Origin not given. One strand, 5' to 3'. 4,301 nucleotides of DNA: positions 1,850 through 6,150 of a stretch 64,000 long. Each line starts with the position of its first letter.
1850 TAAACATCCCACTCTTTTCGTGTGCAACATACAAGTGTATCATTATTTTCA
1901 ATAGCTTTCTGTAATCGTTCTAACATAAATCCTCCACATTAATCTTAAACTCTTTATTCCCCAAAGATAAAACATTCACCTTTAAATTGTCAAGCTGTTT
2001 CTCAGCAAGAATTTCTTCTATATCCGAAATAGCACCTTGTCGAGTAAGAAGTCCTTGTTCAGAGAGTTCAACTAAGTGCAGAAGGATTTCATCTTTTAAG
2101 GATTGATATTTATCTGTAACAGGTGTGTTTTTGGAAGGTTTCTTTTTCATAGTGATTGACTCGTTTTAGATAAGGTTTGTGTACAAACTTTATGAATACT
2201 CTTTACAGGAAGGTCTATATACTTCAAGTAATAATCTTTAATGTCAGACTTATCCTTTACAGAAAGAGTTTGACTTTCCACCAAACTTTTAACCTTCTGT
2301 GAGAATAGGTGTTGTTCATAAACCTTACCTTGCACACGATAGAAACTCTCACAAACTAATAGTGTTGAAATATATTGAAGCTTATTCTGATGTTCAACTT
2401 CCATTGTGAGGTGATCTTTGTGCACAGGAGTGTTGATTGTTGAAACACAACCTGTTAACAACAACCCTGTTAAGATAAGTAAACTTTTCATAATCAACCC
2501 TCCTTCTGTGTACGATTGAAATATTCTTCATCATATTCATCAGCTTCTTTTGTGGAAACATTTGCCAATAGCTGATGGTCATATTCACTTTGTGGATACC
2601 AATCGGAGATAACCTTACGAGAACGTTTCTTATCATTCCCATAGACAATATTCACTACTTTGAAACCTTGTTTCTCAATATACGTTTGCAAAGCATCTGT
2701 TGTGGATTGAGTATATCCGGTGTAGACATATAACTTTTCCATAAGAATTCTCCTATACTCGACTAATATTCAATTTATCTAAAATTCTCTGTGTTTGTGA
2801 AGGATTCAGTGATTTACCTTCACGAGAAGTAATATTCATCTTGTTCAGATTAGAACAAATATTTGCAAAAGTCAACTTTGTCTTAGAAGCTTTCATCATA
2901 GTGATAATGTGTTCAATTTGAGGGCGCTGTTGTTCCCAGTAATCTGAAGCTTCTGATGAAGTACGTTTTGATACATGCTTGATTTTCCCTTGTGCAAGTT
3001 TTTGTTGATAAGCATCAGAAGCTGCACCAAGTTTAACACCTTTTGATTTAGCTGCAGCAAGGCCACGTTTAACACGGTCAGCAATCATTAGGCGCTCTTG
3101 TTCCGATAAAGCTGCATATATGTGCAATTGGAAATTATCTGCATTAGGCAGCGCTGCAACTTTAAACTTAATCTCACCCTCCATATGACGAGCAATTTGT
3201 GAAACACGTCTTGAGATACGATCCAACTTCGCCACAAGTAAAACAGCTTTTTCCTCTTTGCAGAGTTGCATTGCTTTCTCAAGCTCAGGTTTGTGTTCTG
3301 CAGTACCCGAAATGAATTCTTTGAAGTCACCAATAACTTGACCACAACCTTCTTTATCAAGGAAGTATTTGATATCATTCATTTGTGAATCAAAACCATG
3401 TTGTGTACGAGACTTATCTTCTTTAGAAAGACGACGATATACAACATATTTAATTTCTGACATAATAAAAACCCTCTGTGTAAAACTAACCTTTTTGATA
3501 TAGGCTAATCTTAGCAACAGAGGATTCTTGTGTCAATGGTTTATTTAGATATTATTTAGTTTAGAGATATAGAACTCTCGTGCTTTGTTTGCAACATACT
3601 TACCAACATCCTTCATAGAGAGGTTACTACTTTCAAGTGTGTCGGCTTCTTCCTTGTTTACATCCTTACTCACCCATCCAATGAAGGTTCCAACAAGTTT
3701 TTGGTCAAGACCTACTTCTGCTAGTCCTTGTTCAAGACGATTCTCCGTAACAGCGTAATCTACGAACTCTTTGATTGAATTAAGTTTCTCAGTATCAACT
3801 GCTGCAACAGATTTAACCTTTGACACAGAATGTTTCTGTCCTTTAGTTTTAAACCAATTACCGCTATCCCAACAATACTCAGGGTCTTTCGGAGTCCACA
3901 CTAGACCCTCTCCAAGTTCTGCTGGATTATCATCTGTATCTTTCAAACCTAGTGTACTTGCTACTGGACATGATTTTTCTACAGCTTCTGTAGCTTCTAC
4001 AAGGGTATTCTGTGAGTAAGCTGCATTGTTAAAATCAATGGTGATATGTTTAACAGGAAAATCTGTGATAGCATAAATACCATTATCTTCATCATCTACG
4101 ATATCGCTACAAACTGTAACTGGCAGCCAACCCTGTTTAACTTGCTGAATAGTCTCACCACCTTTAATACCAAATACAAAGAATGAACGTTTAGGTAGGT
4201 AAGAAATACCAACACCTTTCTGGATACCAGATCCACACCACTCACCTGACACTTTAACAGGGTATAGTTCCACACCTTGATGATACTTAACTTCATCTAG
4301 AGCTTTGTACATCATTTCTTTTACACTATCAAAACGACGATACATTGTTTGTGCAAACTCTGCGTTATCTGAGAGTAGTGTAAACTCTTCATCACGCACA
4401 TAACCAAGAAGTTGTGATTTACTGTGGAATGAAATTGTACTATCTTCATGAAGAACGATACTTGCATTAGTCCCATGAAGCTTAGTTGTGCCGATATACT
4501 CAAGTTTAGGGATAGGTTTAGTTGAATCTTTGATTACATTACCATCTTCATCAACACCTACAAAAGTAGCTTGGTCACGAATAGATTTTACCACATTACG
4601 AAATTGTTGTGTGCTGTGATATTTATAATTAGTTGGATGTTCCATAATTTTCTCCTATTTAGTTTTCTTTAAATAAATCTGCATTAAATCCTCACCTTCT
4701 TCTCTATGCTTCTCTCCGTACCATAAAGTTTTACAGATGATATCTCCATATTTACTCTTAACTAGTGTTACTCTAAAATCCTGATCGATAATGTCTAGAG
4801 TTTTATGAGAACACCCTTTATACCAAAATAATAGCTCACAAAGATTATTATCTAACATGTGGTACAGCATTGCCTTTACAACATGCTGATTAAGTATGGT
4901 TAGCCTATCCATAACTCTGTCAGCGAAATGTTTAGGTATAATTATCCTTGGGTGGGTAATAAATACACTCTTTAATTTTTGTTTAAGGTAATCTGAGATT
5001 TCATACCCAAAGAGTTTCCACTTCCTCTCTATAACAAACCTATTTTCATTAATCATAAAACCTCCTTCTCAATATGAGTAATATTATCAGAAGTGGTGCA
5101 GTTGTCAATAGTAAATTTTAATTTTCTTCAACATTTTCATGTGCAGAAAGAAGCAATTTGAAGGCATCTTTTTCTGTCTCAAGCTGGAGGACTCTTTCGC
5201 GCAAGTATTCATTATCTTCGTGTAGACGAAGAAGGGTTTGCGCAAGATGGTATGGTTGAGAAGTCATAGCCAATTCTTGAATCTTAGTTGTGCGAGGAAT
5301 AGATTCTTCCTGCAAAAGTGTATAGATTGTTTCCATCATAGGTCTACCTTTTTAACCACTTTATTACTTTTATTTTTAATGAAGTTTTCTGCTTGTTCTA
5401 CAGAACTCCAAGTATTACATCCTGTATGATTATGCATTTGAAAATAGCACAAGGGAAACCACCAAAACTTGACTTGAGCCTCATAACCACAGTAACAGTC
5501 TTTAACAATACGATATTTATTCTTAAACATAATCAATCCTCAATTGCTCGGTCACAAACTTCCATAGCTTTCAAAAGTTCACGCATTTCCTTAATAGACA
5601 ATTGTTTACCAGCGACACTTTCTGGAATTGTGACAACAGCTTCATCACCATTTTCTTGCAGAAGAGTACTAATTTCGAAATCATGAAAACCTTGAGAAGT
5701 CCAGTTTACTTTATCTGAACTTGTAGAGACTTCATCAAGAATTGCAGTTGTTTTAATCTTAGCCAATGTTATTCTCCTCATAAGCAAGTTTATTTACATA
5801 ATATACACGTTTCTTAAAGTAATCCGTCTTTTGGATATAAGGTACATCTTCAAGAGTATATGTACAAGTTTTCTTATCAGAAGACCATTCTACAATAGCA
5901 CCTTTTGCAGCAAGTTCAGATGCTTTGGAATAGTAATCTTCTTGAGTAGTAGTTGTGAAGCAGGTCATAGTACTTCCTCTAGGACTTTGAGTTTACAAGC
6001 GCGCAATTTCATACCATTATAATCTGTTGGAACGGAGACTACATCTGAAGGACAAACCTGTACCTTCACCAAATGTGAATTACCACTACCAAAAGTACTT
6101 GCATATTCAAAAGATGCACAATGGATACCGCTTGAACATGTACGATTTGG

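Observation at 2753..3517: Small serine recombinase in an otherwise virulent-looking genome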

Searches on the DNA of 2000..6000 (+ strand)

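Call 5: search_dna_similar(query=window:2000-6000:+, collection=phages, mode=near, max_rows=25)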
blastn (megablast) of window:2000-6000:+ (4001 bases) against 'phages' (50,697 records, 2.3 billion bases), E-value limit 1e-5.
Records with a match: 1; places in all: 1; records where one place covers at least 80% of the query: 0.
Best place of each record, by identity: 80-90% 1.
By first word of the organism name: Vibrio 1.
By host as written in the record: Vibrio hepatarius 1.
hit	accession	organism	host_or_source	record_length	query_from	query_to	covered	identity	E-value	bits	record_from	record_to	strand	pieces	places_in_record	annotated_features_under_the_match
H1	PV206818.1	Vibrio phage vB_CoeS_P1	Vibrio hepatarius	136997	141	4001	40%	87.2%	0e+0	1812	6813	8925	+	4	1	DNA invertase | hypothetical protein (x6) | RIIB lysis inhibitor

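Call 59: search_dna_similar(query=L096:3000-7600:+, collection=phages, mode=distant, max_rows=15)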
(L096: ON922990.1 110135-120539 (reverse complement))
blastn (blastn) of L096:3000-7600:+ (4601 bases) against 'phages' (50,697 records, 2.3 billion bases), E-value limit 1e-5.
Records with a match: 18; places in all: 21; records where one place covers at least 80% of the query: 1.
Best place of each record, by identity: >=99% 1; 80-90% 8; 60-80% 9.
By first word of the organism name: Vibrio 15; Pseudoalteromonas 3.
By host as written in the record: Vibrio parahaemolyticus 3; Vibrio natriegens 3; Vibrio parahaemolyticus ATCC 17802 2; Vibrio sp. 12A10 2; Pseudoalteromonas sp. 2; Vibrio sp. 1; Vibrio parahaemolyticus 1.1997 1; Vibrio hepatarius 1; and 3 more.
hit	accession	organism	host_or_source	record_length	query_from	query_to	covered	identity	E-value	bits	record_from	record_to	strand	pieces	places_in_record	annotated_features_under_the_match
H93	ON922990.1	Vibrio phage VPMCC14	Vibrio sp.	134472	1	4601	100%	100.0%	0e+0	8298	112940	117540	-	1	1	hypothetical protein (x10) | putative Ser recombinase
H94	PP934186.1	Vibrio phage P018-4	Vibrio parahaemolyticus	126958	2707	4342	28%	83.5%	0e+0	1376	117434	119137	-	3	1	hypothetical protein (x6)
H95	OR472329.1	Vibrio phage vB_VibM_10AMN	Vibrio parahaemolyticus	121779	2707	4568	27%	82.5%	3e-135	1237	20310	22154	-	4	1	hypothetical protein (x5)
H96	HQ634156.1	Vibrio phage PWH3a-P1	Vibrio natriegens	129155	748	1998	27%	78.7%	0e+0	1034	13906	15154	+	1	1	hypothetical protein (x2) | resolvase domain-containing protein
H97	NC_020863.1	Vibrio phage PWH3a-P1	Vibrio natriegens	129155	748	1998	27%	78.7%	0e+0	1034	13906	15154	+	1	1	hypothetical protein (x2) | DNA invertase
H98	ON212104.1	Vibrio phage VnaP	Vibrio natriegens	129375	1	4601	20%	81.4%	9e-79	890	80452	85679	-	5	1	hypothetical protein (x8) | endonuclease | resolvase domain-containing protein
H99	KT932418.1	Vibrio phage qdvp001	Vibrio parahaemolyticus ATCC 17802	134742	2707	4342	19%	84.8%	2e-137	955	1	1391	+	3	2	hypothetical protein (x3)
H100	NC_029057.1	Vibrio phage qdvp001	Vibrio parahaemolyticus ATCC 17802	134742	2707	4342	19%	84.8%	2e-137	955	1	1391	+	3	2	hypothetical protein (x3)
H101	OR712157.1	Vibrio phage IBT_VpB-34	Vibrio parahaemolyticus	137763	477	2937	13%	88.2%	1e-89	779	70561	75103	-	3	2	hypothetical protein (x5) | endonuclease | DNA invertase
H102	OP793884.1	Vibrio phage vB_VpaM_R16F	Vibrio parahaemolyticus 1.1997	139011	455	2465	10%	83.6%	4e-84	502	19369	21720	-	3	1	hypothetical protein (x3) | serine recombinase family protein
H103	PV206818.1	Vibrio phage vB_CoeS_P1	Vibrio hepatarius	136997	3894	4265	8%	75.2%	2e-62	248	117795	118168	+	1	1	hypothetical protein (x2)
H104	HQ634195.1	Vibrio phage eugene 12A10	Vibrio sp. 12A10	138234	3893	4267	8%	72.8%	6e-50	207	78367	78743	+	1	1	hypothetical protein (x2)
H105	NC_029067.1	Vibrio phage eugene 12A10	Vibrio sp. 12A10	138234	3893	4267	8%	72.8%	6e-50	207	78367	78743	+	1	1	hypothetical protein (x2)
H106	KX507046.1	Vibrio phage S4-7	Vibrio anguillarum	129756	459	766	7%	68.3%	1e-20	109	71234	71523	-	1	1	hypothetical protein (x3)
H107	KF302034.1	Pseudoalteromonas phage HM1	Pseudoalteromonas sp. str. H71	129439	2925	3131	4%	68.1%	2e-10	76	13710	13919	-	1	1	record has no annotation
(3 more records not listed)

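Call 60: get_annotated_region(hit=H94, flank=4000)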
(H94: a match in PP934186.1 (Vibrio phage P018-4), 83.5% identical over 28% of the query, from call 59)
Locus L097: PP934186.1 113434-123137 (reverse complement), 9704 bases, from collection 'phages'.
description: Vibrio phage P018-4, complete genome.
organism: Vibrio phage P018-4 (NCBI taxid 3229728)
taxonomy: Viruses; Duplodnaviria; Heunggongvirae; Uroviricota; Caudoviricetes
host: Vibrio parahaemolyticus; source: sewage; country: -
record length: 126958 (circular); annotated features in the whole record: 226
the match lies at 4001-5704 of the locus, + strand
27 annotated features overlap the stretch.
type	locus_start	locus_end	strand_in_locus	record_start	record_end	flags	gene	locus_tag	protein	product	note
CDS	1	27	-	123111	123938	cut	-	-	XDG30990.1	hypothetical protein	-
CDS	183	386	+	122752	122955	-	-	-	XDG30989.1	hypothetical protein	-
CDS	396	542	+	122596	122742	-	-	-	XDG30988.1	hypothetical protein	-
CDS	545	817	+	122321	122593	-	-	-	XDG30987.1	hypothetical protein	-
CDS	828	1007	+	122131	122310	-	-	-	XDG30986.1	hypothetical protein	-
CDS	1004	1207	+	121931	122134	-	-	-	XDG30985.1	hypothetical protein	-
CDS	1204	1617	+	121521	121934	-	-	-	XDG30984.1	hypothetical protein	-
CDS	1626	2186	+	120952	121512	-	-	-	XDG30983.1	hypothetical protein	-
CDS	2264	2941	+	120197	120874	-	-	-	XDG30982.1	hypothetical protein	-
CDS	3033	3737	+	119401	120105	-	-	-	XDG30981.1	serine recombinase family protein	-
CDS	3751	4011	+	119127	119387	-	-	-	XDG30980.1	hypothetical protein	-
CDS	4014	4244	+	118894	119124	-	-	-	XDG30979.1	hypothetical protein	-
CDS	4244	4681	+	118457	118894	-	-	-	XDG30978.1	hypothetical protein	-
CDS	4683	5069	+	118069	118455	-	-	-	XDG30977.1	hypothetical protein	-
CDS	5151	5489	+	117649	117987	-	-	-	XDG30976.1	hypothetical protein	-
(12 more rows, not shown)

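Call 61: get_annotated_region(hit=H97, flank=3500)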
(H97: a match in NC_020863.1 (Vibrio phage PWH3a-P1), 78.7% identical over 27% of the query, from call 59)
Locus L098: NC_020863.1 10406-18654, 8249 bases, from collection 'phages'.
description: Vibrio phage PWH3a-P1 genomic sequence.
organism: Vibrio phage PWH3a-P1 (NCBI taxid 754058)
taxonomy: Viruses; Duplodnaviria; Heunggongvirae; Uroviricota; Caudoviricetes
host: Vibrio natriegens; source: Atlantic: Gulf of Mexico; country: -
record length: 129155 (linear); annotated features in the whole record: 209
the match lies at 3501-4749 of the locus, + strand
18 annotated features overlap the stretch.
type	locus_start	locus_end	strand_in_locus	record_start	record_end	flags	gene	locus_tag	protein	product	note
CDS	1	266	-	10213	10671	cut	-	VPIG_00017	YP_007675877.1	hypothetical protein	-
CDS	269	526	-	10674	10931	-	-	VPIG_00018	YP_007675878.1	hypothetical protein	-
CDS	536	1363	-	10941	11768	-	-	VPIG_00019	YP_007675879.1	HNH endonuclease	-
CDS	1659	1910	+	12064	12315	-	-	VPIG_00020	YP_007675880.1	hypothetical protein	-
CDS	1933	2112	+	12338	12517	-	-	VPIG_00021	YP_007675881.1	hypothetical protein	-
CDS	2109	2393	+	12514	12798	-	-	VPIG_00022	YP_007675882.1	hypothetical protein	-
CDS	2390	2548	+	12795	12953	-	-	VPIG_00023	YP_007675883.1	hypothetical protein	-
CDS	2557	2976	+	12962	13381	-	-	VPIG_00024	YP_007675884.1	hypothetical protein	-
CDS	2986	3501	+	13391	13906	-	-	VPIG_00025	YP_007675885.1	hypothetical protein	-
CDS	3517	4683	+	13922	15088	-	-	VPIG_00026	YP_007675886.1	hypothetical protein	-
CDS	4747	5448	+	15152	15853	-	-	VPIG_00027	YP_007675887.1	DNA invertase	-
CDS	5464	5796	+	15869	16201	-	-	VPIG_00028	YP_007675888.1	hypothetical protein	-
CDS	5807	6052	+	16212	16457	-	-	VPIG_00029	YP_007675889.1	hypothetical protein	-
CDS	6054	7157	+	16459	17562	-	-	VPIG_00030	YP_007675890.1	hypothetical protein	-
CDS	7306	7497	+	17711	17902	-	-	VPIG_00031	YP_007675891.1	hypothetical protein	-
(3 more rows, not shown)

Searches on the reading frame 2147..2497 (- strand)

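Call 3: search_protein_families(library=pfam, proteins=[window:2147-2497:-], max_evalue=0.1)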
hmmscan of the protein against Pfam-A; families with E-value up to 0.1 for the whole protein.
window:2147-2497:- (116 aa): 1 family
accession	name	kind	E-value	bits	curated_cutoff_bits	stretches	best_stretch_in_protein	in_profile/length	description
PF22546.2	2CompART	-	0.055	14.1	27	0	32-58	4-30/120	2-Component system ADP-ribosyltransferase domain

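Call 4: search_protein_families(library=phrogs, proteins=[window:2147-2497:-], max_evalue=0.01)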
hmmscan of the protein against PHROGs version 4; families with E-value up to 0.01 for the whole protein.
window:2147-2497:- (116 aa): 1 family
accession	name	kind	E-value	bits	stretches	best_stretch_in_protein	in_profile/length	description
phrog_812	-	lysis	0.0093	17.1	0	1-31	1-29/102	Rz-like spanin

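Call 90: search_protein_families(library=padloc, proteins=[window:2147-2497:-], max_evalue=0.01)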
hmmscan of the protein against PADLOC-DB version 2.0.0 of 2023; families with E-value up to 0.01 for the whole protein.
window:2147-2497:- (116 aa): 1 family
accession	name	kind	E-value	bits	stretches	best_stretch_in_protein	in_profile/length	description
PDLC04612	PDC-M38B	-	0.0066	14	0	63-114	189-240/279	-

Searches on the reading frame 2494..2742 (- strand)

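Call 3: search_protein_families(library=pfam, proteins=[window:2494-2742:-], max_evalue=0.1)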
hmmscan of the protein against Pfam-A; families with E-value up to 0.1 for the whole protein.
window:2494-2742:- (82 aa): 1 family
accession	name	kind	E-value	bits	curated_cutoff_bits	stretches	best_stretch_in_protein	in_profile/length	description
PF00533.33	BRCT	-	0.036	14.7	21.3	1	4-31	11-37/78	BRCA1 C Terminus (BRCT) domain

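Call 4: search_protein_families(library=phrogs, proteins=[window:2494-2742:-], max_evalue=0.01)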
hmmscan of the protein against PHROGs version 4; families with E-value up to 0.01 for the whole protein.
window:2494-2742:- (82 aa): 0 families

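Call 90: search_protein_families(library=padloc, proteins=[window:2494-2742:-], max_evalue=0.01)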
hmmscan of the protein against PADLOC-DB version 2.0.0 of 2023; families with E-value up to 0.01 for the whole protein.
window:2494-2742:- (82 aa): 0 families
